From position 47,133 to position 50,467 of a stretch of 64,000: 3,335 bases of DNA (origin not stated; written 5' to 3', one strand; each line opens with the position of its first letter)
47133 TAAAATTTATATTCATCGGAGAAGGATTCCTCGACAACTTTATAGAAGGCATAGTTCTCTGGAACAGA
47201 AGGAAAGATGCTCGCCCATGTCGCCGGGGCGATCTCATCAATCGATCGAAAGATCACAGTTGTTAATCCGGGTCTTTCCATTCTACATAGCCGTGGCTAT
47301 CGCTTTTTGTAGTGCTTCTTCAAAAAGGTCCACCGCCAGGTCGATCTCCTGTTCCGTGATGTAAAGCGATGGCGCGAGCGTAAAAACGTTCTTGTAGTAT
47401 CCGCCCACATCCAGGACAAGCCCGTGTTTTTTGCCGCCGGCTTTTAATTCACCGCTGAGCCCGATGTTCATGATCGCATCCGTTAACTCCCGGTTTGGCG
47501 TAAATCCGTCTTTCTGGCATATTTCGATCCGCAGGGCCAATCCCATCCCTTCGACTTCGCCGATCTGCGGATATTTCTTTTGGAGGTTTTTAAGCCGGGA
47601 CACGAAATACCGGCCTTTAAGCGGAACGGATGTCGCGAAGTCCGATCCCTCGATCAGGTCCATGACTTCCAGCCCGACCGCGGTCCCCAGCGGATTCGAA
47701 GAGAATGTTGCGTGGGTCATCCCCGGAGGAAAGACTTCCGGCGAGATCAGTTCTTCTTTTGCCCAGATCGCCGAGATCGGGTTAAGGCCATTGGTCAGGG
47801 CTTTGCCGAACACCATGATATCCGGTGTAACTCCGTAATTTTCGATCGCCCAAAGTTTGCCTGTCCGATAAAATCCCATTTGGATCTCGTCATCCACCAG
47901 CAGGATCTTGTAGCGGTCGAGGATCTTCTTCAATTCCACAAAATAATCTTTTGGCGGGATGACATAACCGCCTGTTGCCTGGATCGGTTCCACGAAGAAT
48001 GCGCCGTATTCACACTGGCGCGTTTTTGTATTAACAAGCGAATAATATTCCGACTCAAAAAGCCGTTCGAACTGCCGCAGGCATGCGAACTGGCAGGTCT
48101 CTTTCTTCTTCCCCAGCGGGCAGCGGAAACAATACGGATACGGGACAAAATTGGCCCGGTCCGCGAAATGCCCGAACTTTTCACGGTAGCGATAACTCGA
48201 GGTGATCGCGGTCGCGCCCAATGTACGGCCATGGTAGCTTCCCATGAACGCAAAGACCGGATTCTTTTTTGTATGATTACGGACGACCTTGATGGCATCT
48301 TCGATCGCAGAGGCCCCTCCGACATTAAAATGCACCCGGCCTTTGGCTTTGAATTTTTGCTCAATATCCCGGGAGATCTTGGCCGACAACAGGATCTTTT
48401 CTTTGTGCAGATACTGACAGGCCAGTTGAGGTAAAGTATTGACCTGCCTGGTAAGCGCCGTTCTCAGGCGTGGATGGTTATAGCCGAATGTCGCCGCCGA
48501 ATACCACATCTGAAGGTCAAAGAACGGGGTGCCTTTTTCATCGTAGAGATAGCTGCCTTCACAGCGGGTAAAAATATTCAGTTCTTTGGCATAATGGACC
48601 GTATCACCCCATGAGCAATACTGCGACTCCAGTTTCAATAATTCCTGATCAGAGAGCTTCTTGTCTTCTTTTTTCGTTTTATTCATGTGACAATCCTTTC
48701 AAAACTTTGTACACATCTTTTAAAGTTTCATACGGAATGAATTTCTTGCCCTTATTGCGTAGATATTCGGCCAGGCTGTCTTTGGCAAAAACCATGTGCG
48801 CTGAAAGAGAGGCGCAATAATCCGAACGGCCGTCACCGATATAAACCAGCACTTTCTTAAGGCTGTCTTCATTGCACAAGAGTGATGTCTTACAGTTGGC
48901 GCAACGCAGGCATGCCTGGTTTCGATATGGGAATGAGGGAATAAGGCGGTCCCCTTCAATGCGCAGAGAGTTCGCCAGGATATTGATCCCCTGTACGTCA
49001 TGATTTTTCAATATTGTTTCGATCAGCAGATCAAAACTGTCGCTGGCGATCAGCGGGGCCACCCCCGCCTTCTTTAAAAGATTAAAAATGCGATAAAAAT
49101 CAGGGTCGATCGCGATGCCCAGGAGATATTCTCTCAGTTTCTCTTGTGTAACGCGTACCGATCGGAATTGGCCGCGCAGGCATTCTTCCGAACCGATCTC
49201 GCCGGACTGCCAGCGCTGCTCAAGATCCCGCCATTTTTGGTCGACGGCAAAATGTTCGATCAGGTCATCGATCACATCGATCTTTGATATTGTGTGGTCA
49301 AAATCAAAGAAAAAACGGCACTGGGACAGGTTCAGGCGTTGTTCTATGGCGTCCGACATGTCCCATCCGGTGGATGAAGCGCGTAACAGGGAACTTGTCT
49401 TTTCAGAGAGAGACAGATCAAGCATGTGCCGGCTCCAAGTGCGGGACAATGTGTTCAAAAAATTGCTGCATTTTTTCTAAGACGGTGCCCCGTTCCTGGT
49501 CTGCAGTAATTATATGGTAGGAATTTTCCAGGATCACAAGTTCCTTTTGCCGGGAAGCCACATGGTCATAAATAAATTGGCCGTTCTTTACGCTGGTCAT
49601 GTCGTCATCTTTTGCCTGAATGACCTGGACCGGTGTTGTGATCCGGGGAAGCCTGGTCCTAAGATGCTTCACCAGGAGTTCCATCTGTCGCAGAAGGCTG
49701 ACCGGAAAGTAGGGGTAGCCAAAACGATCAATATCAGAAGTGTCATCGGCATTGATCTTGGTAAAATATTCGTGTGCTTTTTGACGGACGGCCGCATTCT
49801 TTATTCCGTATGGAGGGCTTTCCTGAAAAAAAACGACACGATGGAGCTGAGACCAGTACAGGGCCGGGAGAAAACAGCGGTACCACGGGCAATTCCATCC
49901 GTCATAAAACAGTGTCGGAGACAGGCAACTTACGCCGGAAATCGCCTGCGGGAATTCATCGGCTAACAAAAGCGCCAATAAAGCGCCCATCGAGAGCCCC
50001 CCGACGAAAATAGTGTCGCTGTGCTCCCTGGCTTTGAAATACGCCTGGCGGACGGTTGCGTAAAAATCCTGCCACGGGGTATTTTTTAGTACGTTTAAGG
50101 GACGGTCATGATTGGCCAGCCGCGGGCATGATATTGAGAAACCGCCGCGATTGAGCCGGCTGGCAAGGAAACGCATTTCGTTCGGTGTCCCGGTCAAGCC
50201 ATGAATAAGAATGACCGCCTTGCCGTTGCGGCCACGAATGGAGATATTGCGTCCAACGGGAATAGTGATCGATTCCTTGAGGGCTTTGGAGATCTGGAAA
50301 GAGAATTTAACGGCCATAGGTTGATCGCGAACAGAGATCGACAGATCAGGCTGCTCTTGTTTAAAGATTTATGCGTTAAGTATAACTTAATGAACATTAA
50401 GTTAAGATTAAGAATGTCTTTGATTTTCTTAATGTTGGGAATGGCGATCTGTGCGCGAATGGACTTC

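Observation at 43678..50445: Visibly lower-GC block encoding an Arn-like set: ArnE/ArnF-like flippase pair, FemAB-like GNAT, class-III aminotransferase, HAD phosphatase, alpha/beta hydrolase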

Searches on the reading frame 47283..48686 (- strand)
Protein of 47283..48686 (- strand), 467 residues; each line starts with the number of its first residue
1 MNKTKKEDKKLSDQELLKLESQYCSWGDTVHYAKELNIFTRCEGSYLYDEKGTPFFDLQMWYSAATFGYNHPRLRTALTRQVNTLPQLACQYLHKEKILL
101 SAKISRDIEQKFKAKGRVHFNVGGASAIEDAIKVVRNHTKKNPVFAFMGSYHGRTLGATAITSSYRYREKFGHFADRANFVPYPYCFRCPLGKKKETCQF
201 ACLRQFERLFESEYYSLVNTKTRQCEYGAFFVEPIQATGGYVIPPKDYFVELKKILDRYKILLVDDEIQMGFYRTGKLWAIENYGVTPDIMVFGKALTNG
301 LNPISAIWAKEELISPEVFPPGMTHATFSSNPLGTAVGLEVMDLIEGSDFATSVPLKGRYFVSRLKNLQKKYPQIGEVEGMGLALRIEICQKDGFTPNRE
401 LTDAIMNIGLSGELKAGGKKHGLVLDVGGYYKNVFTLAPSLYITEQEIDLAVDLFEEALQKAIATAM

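Call 5: search_protein_families(library=pfam, proteins=[window:47283-48686:-], max_evalue=0.01)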
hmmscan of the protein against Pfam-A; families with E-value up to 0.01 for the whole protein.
window:47283-48686:- (467 aa): 1 family
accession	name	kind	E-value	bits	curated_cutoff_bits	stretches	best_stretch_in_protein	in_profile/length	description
PF00202.27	Aminotran_3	-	8.8e-79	265.5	30.5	1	37-459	11-403/403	Aminotransferase class-III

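Call 6: search_protein_families(library=ncbifam, proteins=[window:47283-48686:-], max_evalue=0.01)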
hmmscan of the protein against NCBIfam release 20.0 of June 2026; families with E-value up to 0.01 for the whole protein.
window:47283-48686:- (467 aa): 69 families (the best 25 are shown)
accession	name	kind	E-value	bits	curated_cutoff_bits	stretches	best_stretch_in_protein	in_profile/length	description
NF005993.0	PRK08117.1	subfamily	2.5e-88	296.6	574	1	34-462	25-430/433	aspartate aminotransferase family protein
NF004426.0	PRK05769.1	equivalog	1.2e-87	294.5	552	1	38-461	39-439/441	acetyl ornithine aminotransferase family protein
NF006228.0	PRK08360.1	equivalog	5.3e-81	272.5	608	1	14-461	4-426/443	aspartate aminotransferase family protein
NF049939.1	HyAminethphonNHLyPbfA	equivalog_domain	2.6e-72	243.6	525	1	36-461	44-441/442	(R)-1-hydroxy-2-aminoethylphosphonate ammonia-lyase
NF045634.1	LeuMetRace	equivalog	4.6e-70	236.5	800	1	14-460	4-425/432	leucine/methionine racemase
NF005393.0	PRK06938.1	subfamily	2e-67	227.6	671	1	5-464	20-467/469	diaminobutyrate--2-oxoglutarate transaminase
TIGR00707.1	argD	subfamily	1.1e-66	225.2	410.05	2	227-459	171-380/381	acetylornithine/succinylornithine family transaminase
NF004755.0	PRK06082.1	equivalog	1.4e-64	218.2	467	1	36-463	55-453/459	aspartate aminotransferase family protein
NF005376.0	PRK06918.1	equivalog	1.5e-64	218.1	676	1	37-464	38-446/451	4-aminobutyrate--2-oxoglutarate transaminase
TIGR00700.1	GABAtrnsam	equivalog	1.8e-63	214.6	506.65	1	39-460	19-419/420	4-aminobutyrate--2-oxoglutarate transaminase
NF004171.0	PRK05639.1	equivalog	1.7e-61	208.5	639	1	38-465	38-447/457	alanine/serine racemase family protein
NF005386.0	PRK06931.1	equivalog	3.2e-61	207.4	753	1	29-465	33-458/461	diaminobutyrate--2-oxoglutarate transaminase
NF004718.0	PRK06062.1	subfamily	3.6e-61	207.1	472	1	7-462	10-449/454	hypothetical protein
NF002325.0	PRK01278.1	subfamily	4.1e-61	206.8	372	2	226-463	175-390/395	acetylornithine transaminase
TIGR00508.1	bioA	equivalog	1.7e-60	204.8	405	1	36-459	14-418/419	adenosylmethionine--8-amino-7-oxononanoate transaminase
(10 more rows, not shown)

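Call 35: search_solved_structures(query=window:47283-48686:-, max_evalue=1e-40)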
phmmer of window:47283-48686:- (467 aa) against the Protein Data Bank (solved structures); distinct sequences matched with E-value up to 1e-40: 21.
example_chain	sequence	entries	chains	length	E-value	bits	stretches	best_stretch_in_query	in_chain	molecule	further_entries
9wqz_A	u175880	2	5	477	1.6e-58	201.7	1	40-462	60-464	Alanine/serine racemase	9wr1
9wrf_A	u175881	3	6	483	1.8e-53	185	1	9-463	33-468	Broad substrate specificity amino-acid racemase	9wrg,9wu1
7vno_A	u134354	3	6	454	2.3e-53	184.6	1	37-460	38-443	454aa long hypothetical 4-aminobutyrate aminotransferase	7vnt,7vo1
2eo5_A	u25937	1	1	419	2.4e-51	178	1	40-391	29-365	419aa long hypothetical aminotransferase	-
7jh3_A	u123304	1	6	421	5.7e-44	153.7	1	38-459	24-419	4-aminobutyrate aminotransferase PuuE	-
2e54_A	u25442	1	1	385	2.7e-43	151.4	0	226-401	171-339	Acetylornithine aminotransferase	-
2ord_A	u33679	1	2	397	3.2e-43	151.2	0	226-401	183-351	Acetylornithine aminotransferase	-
2zuk_A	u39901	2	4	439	3.7e-43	151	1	43-462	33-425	Alpha-amino-epsilon-caprolactam racemase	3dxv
3dxw_A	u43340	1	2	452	4.2e-43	150.8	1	43-462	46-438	Alpha-amino-epsilon-caprolactam racemase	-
5wya_A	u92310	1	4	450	4.8e-43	150.6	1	16-459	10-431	Isoleucine 2-epimerase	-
4ysn_A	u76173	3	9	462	4.8e-43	150.6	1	15-459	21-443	Putative 4-aminobutyrate aminotransferase | Isoleucine 2-epimerase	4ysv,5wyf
5ll2_A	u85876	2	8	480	5.6e-43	150.4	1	15-459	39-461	Isoleucine 2-epimerase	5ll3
5m4b_A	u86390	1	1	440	1.5e-41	145.7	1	43-460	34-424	Aminotransferase class-III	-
5m49_A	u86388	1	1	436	2e-41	145.3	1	43-460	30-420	Aminotransferase class-III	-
5m46_A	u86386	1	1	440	2e-41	145.2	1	43-460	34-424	Aminotransferase class-III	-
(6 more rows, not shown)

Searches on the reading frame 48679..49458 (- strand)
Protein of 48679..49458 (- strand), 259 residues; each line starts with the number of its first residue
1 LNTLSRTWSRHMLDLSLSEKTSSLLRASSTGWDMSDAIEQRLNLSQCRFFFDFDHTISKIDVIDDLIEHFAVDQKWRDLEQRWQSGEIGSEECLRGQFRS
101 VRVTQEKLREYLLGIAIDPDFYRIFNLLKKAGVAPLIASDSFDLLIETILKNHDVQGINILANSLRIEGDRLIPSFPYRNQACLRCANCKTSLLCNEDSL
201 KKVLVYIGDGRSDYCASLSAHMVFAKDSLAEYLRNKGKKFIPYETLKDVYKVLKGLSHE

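Call 5: search_protein_families(library=pfam, proteins=[window:48679-49458:-], max_evalue=0.01)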
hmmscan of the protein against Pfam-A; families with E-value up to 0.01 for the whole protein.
window:48679-49458:- (259 aa): 2 families
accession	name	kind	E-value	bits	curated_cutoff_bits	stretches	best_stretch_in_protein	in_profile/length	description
PF06888.18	Put_Phosphatase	-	1.8e-14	54.2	27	1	50-219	4-187/234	Putative Phosphatase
PF12710.13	HAD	-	6.1e-10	40.3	27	1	50-215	2-186/189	haloacid dehalogenase-like hydrolase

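Call 6: search_protein_families(library=ncbifam, proteins=[window:48679-49458:-], max_evalue=0.01)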
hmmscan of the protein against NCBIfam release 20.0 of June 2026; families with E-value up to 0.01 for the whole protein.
window:48679-49458:- (259 aa): 6 families
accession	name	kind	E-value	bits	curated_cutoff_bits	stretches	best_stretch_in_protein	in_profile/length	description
TIGR01489.1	DKMTPPase-SF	subfamily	1.2e-27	97.2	81.55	1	49-227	4-188/188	MtnX-like HAD-IB family phosphatase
NF007103.0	PRK09552.1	equivalog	5.5e-20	72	292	1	47-256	4-215/220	2-hydroxy-3-keto-5-methylthiopentenyl-1-phosphate phosphatase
TIGR01488.1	HAD-SF-IB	subfamily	1.1e-18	67.9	45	1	49-218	2-175/177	HAD-IB family phosphatase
TIGR03333.1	salvage_mtnX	equivalog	1.8e-14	54.2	303.2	1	50-255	3-210/214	2-hydroxy-3-keto-5-methylthiopentenyl-1-phosphate phosphatase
TIGR00338.1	serB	equivalog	7.8e-10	38.7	144.15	1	42-252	10-218/219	phosphoserine phosphatase SerB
NF008350.0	PRK11133.1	equivalog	0.0024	17.1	413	1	39-174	102-237/324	phosphoserine phosphatase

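Call 37: search_solved_structures(query=window:48679-49458:-, max_evalue=0.01)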
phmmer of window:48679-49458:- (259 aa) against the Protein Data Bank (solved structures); distinct sequences matched with E-value up to 0.01: 7.
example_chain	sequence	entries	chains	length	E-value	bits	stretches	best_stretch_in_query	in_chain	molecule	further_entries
2fea_A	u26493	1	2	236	2e-07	33.9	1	50-254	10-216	2-hydroxy-3-keto-5-methylthiopentenyl-1-phosphate phosphatase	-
1nnl_A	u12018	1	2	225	7.3e-06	28.7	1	43-241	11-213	L-3-phosphoserine phosphatase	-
6hyj_A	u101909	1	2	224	7.3e-06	28.7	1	43-241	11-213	Phosphoserine phosphatase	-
6hyy_A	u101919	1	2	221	8.4e-06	28.5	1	45-241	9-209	Phosphoserine phosphatase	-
6q6j_A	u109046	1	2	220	8.5e-06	28.5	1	45-241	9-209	Phosphoserine phosphatase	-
1l8l_A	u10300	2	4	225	2.5e-05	27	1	43-241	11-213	L-3-phosphoserine phosphatase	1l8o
1f5s_A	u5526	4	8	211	0.0028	20.3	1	49-172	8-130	PHOSPHOSERINE PHOSPHATASE (PSP) | Phosphoserine Phosphatase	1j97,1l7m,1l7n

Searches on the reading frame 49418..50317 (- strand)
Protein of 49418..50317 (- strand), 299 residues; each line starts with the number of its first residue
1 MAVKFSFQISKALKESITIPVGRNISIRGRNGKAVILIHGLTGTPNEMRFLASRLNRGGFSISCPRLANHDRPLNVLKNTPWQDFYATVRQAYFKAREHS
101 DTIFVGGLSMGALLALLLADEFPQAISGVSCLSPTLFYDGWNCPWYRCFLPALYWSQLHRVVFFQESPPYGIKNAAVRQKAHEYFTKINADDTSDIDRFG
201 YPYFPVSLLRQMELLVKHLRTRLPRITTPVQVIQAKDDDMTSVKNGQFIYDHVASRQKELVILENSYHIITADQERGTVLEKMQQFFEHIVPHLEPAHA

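Call 5: search_protein_families(library=pfam, proteins=[window:49418-50317:-], max_evalue=0.01)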
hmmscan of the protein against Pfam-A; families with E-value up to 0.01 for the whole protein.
window:49418-50317:- (299 aa): 8 families
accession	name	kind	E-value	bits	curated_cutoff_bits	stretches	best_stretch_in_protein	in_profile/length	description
PF12146.15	Hydrolase_4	-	1.6e-19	70.6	27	1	33-274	5-238/239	Serine aminopeptidase, S33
PF12697.13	Abhydrolase_6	-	5e-09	37.6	26.3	1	35-272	1-208/217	Alpha/beta hydrolase family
PF00561.26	Abhydrolase_1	-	1.5e-07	31.7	25.8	1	34-151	2-115/245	alpha/beta hydrolase fold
PF20408.4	Abhydrolase_11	-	8.9e-05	22.7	27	0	88-132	63-105/193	Alpha/beta hydrolase domain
PF02230.22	Abhydrolase_2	-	0.00014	22.2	23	1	87-136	92-140/217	Phospholipase/Carboxylesterase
PF00756.26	Esterase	-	0.0002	21.6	22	1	103-147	117-159/251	Putative esterase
PF00326.27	Peptidase_S9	-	0.0039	17.1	22.6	0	226-290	143-209/213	Prolyl oligopeptidase family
PF01738.24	DLH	-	0.0095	16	21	0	33-123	14-119/217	Dienelactone hydrolase family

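Call 6: search_protein_families(library=ncbifam, proteins=[window:49418-50317:-], max_evalue=0.01)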
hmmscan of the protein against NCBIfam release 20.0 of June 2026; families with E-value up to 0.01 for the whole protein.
window:49418-50317:- (299 aa): 10 families
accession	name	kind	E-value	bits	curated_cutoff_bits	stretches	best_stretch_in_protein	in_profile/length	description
NF011457.0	PRK14875.1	equivalog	1.5e-07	30.7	307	1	29-135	128-232/372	acetoin dehydrogenase dihydrolipoyllysine-residue acetyltransferase subunit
NF051488.1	bifunc_PcaDC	exception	3.2e-06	26.5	390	1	185-288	157-251/375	bifunctional 3-oxoadipate enol-lactonase/4-carboxymuconolactone decarboxylase PcaDC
TIGR01607.1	PST-A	paralog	1.2e-05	24.6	218.25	1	206-286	251-329/332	Plasmodium subtelomeric family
NF047920.1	lactonase_UilS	equivalog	2.5e-05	24.2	400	1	209-270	202-263/285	UilS family quorum-quenching N-acyl-homoserine lactonase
TIGR03695.1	menH_SHCHC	equivalog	9.3e-05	22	208.55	1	33-129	3-99/252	2-succinyl-6-hydroxy-2,4-cyclohexadiene-1-carboxylate synthase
TIGR02427.1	protocat_pcaD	equivalog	9.3e-05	21.9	255.85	1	218-287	184-250/251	3-oxoadipate enol-lactonase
NF051487.1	bifunc_PcaCD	exception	0.0003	20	430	0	219-286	346-410/413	bifunctional 4-carboxymuconolactone decarboxylase/3-oxoadipate enol-lactonase PcaCD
NF050058.1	e_dPHAscl_type1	hypoth_equivalog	0.0012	18.3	150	0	99-133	102-136/276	extracellular catalytic domain type 1 short-chain-length polyhydroxyalkanoate depolymerase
TIGR03056.1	bchO_mg_che_rel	equivalog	0.0049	15.9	172.55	0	216-253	209-246/278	alpha/beta fold hydrolase BchO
NF058673.1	LipAdnlyCyLipJMY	equivalog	0.0049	15.6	800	1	217-268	215-267/449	bifunctional lipase/adenylate cyclase LipJ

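Call 36: search_solved_structures(query=window:49418-50317:-, max_evalue=0.001)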
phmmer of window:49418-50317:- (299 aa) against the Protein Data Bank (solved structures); distinct sequences matched with E-value up to 0.001: 29.
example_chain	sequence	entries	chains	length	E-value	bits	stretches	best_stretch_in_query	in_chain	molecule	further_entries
4lhe_A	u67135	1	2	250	6.4e-31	110.6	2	31-128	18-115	Thermostable monoacylglycerol lipase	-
3rli_A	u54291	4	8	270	8.1e-31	110.3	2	30-128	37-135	Thermostable monoacylglycerol lipase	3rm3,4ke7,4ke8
4ke9_A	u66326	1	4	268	8.2e-31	110.3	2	31-128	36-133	Thermostable monoacylglycerol lipase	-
4fbm_A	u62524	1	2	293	8.7e-31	110.2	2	34-136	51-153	LipS lipolytic enzyme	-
4fbl_A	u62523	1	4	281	1.1e-30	109.9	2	34-136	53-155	LipS lipolytic enzyme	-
4ke6_A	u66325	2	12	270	4e-30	108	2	30-128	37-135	Thermostable monoacylglycerol lipase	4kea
5xks_A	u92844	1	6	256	9.6e-30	106.8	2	31-132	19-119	Thermostable monoacylglycerol lipase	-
7e04_A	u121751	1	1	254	4e-29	104.7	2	33-129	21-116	Lipase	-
7e0n_A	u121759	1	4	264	9.1e-28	100.3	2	31-132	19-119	Thermostable monoacylglycerol lipase,Lipase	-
8hea_A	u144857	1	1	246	2.4e-24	89.1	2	175-288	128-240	Thermostable carboxylesterase Est30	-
8ftp_A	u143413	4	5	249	1.4e-21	80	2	184-289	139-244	Alpha/beta fold hydrolase | Fluorophosphonate-binding serine hydrolase H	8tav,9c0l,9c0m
6nkg_A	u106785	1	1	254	4.3e-20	75.1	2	198-290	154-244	Lip_vut5, C4L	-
9jux_A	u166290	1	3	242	5.3e-19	71.5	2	200-289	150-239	Carboxylesterase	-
8g0n_A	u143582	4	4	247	9.5e-19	70.7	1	27-125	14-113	Fluorophosphonate-binding serine hydrolase I | Alpha/beta fold hydrolase | Serine aminopeptidase S33 domain-containing protein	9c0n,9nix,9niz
1r1d_A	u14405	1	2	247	1.6e-18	70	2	194-289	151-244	Carboxylesterase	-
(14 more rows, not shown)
